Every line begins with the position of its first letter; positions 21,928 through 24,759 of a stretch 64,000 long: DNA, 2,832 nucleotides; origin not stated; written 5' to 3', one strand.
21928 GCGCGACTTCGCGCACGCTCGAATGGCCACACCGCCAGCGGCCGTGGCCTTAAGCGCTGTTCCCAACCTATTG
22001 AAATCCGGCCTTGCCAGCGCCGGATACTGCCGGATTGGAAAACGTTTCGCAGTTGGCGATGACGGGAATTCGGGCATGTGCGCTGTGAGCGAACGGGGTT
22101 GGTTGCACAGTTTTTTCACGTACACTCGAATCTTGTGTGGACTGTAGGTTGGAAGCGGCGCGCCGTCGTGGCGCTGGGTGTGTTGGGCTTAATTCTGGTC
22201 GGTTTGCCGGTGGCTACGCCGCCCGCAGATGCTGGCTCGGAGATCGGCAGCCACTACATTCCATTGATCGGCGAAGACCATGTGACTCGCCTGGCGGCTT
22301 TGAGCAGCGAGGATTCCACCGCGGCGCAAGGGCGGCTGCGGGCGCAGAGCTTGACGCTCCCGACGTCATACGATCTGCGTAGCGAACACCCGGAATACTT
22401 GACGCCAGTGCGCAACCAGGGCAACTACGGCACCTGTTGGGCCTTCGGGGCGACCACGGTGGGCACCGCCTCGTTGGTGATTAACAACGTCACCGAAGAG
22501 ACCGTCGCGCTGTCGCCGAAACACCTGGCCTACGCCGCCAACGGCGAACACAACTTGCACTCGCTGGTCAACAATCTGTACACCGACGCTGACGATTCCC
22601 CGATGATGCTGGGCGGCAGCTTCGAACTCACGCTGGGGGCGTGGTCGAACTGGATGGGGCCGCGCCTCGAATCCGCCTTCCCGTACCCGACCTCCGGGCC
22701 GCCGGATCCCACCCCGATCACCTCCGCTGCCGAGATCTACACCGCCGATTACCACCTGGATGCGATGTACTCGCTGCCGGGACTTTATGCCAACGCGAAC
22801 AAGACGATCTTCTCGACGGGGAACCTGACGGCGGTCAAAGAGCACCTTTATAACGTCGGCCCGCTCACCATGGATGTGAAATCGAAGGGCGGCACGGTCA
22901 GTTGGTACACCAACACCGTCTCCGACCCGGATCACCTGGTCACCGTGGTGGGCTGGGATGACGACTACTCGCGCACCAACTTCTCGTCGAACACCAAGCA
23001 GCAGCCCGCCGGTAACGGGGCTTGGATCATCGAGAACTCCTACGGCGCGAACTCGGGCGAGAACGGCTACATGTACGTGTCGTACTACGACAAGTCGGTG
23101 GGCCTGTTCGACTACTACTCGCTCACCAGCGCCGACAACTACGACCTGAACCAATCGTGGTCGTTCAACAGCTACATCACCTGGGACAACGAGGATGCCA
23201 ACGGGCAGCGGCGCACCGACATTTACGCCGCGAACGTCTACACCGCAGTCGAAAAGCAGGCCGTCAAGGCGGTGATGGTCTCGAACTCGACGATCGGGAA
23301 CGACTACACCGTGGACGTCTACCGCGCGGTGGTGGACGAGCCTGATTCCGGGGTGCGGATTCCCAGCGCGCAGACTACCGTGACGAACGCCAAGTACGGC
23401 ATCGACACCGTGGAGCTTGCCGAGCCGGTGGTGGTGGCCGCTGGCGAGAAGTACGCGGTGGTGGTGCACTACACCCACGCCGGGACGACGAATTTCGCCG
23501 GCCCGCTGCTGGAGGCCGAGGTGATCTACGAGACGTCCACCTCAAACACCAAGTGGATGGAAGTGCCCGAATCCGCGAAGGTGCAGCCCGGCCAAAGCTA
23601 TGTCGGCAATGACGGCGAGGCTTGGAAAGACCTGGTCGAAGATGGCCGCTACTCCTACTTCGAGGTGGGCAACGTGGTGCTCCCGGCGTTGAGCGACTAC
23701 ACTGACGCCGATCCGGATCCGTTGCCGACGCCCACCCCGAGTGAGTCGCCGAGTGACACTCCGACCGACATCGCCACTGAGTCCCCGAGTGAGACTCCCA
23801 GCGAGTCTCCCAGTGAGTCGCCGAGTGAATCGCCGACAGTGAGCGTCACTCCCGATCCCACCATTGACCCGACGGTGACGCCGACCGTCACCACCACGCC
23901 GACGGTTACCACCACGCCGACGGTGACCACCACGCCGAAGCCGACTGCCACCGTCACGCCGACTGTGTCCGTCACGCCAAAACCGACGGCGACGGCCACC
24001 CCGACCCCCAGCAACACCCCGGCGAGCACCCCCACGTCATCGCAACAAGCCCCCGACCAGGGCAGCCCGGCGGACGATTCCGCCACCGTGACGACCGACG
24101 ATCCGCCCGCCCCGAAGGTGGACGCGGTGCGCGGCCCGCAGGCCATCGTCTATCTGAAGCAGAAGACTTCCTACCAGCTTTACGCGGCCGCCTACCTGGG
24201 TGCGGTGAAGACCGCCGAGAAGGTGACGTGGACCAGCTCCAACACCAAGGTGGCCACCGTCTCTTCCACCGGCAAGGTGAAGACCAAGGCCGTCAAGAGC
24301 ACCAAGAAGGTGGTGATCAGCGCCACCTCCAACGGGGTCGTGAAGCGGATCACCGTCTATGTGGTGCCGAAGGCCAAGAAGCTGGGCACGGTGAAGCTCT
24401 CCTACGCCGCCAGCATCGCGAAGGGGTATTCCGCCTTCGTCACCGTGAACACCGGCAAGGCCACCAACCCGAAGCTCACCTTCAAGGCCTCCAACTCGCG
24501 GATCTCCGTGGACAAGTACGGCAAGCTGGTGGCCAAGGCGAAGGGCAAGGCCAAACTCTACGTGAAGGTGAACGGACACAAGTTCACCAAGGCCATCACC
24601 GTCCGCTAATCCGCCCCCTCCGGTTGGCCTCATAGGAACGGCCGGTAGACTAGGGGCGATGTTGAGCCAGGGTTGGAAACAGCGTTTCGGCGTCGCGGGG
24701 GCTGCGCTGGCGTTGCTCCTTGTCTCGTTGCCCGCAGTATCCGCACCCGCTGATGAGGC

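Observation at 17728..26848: Secreted hydrolase island: GH3 glycosidase divergent from two tandem papain-like C1 cysteine peptidases, all with lysine-rich Ig-like C-terminal modules and no LPXTG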

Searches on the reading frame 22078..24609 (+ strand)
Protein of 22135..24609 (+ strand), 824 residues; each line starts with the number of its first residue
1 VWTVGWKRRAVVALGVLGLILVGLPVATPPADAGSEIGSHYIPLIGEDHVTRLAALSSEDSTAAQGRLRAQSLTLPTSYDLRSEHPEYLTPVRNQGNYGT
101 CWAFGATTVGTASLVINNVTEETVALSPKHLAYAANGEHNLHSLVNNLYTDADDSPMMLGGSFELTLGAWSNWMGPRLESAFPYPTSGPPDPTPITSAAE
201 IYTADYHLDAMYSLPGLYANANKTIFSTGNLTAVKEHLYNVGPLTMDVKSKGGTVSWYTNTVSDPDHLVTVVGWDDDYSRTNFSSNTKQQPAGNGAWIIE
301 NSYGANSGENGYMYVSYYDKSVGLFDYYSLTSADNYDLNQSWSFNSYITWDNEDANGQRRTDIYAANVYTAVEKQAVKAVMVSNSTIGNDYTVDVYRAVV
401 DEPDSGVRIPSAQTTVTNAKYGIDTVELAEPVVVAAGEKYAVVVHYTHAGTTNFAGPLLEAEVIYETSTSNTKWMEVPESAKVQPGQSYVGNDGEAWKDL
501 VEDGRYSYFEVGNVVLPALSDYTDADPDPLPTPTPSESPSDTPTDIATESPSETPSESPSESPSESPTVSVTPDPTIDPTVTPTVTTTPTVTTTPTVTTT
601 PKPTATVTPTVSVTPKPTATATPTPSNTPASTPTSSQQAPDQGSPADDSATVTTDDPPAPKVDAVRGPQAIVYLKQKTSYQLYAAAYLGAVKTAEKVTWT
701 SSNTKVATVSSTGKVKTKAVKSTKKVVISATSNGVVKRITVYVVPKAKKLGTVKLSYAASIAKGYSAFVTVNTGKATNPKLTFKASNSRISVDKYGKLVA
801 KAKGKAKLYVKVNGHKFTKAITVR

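Call 3: search_protein_families(library=pfam, proteins=[window:22135-24609:+], max_evalue=0.01)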
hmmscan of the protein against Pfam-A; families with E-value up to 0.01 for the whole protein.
window:22135-24609:+ (824 aa): 4 families
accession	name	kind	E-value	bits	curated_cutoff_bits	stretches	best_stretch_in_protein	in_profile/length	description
PF18560.7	Lectin_like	-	1.1e-18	68.3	27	1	357-503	14-145/156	Lectin like domain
PF00112.29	Peptidase_C1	-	4.9e-16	59.9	20.7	1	75-318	1-205/220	Papain family cysteine protease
PF02368.24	Big_2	-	5.7e-06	26.6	22.8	1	667-738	7-74/79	Bacterial Ig-like domain (group 2)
PF03051.21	Peptidase_C1_2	-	0.007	15.7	22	0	296-316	378-398/438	Peptidase C1-like family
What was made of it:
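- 22357..23088 (+): C1a Peptidase_C1 domain. Catalytic Gln95, Cys101 (22435-22437), His267 (22933-22935), Asn301. Pfam (call 3).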

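Call 4: search_protein_families(library=ncbifam, proteins=[window:22135-24609:+], max_evalue=0.01)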
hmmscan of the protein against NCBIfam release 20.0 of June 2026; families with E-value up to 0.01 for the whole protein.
window:22135-24609:+ (824 aa): 0 families

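Call 6: search_solved_structures(query=window:22135-24609:+, max_evalue=0.01, show_alignments=1)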
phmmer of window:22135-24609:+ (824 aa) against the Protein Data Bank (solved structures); distinct sequences matched with E-value up to 0.01: 109 (the best 60 are shown).
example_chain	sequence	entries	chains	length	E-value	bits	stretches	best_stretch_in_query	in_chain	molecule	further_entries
4d59_A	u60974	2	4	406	1.1e-16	63.8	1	89-421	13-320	CELL SURFACE PROTEIN (PUTATIVE CELL SURFACE-ASSOCIATED CYSTEINE PROTEASE)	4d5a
4ci7_A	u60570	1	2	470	1.1e-16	63.7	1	88-421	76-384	CELL SURFACE PROTEIN (PUTATIVE CELL SURFACE-ASSOCIATED CYSTEINE PROTEASE)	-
1u9v_A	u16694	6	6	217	1.5e-07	33.6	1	76-133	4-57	Cathepsin K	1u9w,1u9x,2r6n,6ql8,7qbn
9g6a_A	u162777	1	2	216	1.5e-07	33.6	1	76-133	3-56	Cathepsin K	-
6qlm_A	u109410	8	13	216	1.5e-07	33.5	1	76-133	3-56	Cathepsin K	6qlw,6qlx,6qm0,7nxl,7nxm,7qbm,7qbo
1atk_A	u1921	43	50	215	1.8e-07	33.3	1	76-133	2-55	CATHEPSIN K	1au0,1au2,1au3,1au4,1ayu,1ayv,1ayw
3h7d_A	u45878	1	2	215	2e-07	33.1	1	76-133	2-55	Cathepsin K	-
1snk_A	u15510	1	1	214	2.3e-07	32.9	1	78-133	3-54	Cathepsin K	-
8v57_A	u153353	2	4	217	3.5e-07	32.3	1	76-133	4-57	Cathepsin K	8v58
3ovz_A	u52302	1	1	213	4.3e-07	32.1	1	86-133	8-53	Cathepsin K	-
5tdi_A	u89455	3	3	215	4.4e-07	32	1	76-132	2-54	Cathepsin K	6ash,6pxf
1by8_A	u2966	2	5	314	4.6e-07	32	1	76-133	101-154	PROTEIN (PROCATHEPSIN K)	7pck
6bki_A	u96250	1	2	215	4.6e-07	32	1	76-133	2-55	Cathepsin K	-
5t6u_A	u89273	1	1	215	4.7e-07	31.9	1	76-133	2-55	Cathepsin K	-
8jcs_A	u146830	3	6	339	4.9e-07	31.9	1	68-133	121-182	Procerain B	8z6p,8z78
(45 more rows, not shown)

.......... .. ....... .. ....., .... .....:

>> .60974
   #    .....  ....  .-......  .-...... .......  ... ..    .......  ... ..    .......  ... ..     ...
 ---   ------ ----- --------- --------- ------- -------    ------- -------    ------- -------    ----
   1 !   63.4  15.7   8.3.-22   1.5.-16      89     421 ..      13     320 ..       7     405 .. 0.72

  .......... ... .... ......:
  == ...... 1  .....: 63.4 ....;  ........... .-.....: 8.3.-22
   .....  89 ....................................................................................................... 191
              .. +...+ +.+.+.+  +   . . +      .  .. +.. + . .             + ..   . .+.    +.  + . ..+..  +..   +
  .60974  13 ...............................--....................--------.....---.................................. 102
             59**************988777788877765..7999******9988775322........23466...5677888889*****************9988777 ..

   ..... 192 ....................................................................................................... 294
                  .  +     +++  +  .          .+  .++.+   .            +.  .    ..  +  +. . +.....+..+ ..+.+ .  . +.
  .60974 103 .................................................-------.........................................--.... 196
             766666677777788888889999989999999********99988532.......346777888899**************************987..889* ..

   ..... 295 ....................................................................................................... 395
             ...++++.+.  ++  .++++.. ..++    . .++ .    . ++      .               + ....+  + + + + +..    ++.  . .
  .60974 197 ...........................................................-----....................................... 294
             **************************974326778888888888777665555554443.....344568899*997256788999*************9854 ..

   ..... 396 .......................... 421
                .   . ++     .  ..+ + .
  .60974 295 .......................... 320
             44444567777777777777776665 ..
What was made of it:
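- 23203..23643 (+): C1a lectin-like domain (PF18560, defined from Cwp84). The alignment to Cwp84 4d59 runs through this domain (call 6).
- On Cwp84-type surface proteases: The phmmer alignment to 4d59 runs through it (call 6).
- Closest known: Cwp84. Same: An Asp aligned with Cwp84 Asp320 (S2 pocket) is present in C1a, read by eye from the alignment in call 6.
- Cwp84 is the best solved relative, aligned across both the protease and lectin-like domains (call 6).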

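Call 35: search_protein_families(library=pfam, proteins=[P0053], max_evalue=1)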
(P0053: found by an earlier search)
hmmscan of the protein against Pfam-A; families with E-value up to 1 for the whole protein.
P0053 (586 aa): 8 families
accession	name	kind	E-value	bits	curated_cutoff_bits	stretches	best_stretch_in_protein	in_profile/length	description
PF21605.3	CRLF2-like_D2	-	1.3e-07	32.1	27.3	1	497-582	11-91/94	Cytokine receptor-like factor 2-like, D2 domain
PF00041.27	fn3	-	2.4e-05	24.9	25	1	496-563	10-72/84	Fibronectin type III domain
PF25059.1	FN3_DSCAM-DSCAML_C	-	0.00032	21.4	39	1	516-560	21-65/89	DSCAM/DSCAML C-terminal Fn3-like domain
PF01108.23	Tissue_fac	-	0.00046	20.4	27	1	503-561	38-100/107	Tissue factor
PF00188.32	CAP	-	0.0044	18.3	21.1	1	44-150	2-102/117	Cysteine-rich secretory protein family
PF16040.10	APD1-4_N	-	0.023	14.8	27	1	182-215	29-62/71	E3 ubiquitin-protein ligase APD1-4, N-terminal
PF16656.11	Pur_ac_phosph_N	-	0.032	15.2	30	0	282-308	56-82/93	Purple acid Phosphatase, N-terminal domain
PF25814.1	fn3_SORL1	-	0.22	12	27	1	490-561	6-73/90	SORL1-like, fn3 domain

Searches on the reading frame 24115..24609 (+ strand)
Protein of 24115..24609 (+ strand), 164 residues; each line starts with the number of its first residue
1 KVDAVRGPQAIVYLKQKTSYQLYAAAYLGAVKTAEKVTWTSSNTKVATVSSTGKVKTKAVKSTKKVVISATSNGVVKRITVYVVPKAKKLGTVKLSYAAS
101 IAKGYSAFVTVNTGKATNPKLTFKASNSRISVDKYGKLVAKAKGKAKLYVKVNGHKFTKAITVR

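Call 15: search_protein_families(library=pfam, proteins=[window:24115-24609:+], max_evalue=1)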
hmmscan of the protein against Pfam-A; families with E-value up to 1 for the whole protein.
window:24115-24609:+ (164 aa): 5 families
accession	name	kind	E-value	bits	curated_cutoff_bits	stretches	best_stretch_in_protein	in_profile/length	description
PF02368.24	Big_2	-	1.4e-08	35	22.8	2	5-78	5-74/79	Bacterial Ig-like domain (group 2)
PF24486.1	DUF7583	-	0.015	15.8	27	1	9-86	12-89/100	Domain of unknown function (DUF7583)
PF06832.18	BiPBP_C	-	0.017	15.5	26.8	1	114-157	7-55/90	Penicillin-Binding Protein C-terminus Family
PF02938.19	GAD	-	0.022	15.4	23.4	1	125-161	21-57/95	GAD domain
PF03989.18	DNA_gyraseA_C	-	0.11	12.4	27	1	67-88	3-24/48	DNA gyrase C-terminal domain, beta-propeller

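Call 27: find_homologous_proteins(query=window:24115-24609:+, max_evalue=0.001)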
Query window:24115-24609:+ (164 aa): 3 proteins with E <= 0.001 among 109 candidates.
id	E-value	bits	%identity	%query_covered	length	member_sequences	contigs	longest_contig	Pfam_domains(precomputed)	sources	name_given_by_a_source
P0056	2.8e-28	117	47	90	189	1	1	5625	PF13144.12,PF02368.25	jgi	jgi:hypothetical protein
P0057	7.2e-13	67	51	80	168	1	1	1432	PF26182.1,PF22359.3,PF02368.25,PF26918.1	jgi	jgi:uncharacterized protein YjdB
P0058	2.0e-6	46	37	96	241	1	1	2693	PF22359.3,PF02368.25,PF26918.1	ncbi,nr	ncbi:MAG: Ig-like domain-containing protein, partial [Bifidobacteriaceae bacterium]|nr:Ig-like domai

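Call 35: search_protein_families(library=pfam, proteins=[P0058], max_evalue=1)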
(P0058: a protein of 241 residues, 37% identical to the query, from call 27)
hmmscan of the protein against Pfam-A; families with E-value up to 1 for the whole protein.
P0058 (241 aa): 9 families
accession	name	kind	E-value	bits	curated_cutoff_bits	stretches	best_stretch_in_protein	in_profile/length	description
PF02368.24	Big_2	-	1.5e-20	73.3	22.8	2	86-154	10-79/79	Bacterial Ig-like domain (group 2)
PF22359.2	Big-like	-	1.2e-12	48.3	27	2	196-241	2-47/48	Bacterial Ig-like domain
PF04052.18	TolB_N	-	0.036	14.6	22.4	1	118-200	13-96/106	TolB amino-terminal domain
PF07249.18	Cerato-platanin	-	0.039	14.5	24.4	1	155-216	20-84/119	Cerato-platanin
PF25354.1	Ig_NUP210_16th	-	0.1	12.5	27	1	110-142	29-62/72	NUP210-like, Ig-like domain 16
PF06165.18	GH94_b-supersand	-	0.13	12.1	23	1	109-188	58-138/251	Glycosyl hydrolase 94, supersandwich domain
PF09394.16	Inhibitor_I42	-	0.23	12.2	27.2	1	92-150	28-80/91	Chagasin family peptidase inhibitor I42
PF12733.13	Cadherin-like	-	0.31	12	24.2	0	108-158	28-75/89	Cadherin-like beta sandwich domain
PF22963.3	Ig_NUP210_3rd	-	0.36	11.5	27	0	114-150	54-91/105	NUP210 Ig-like domain 3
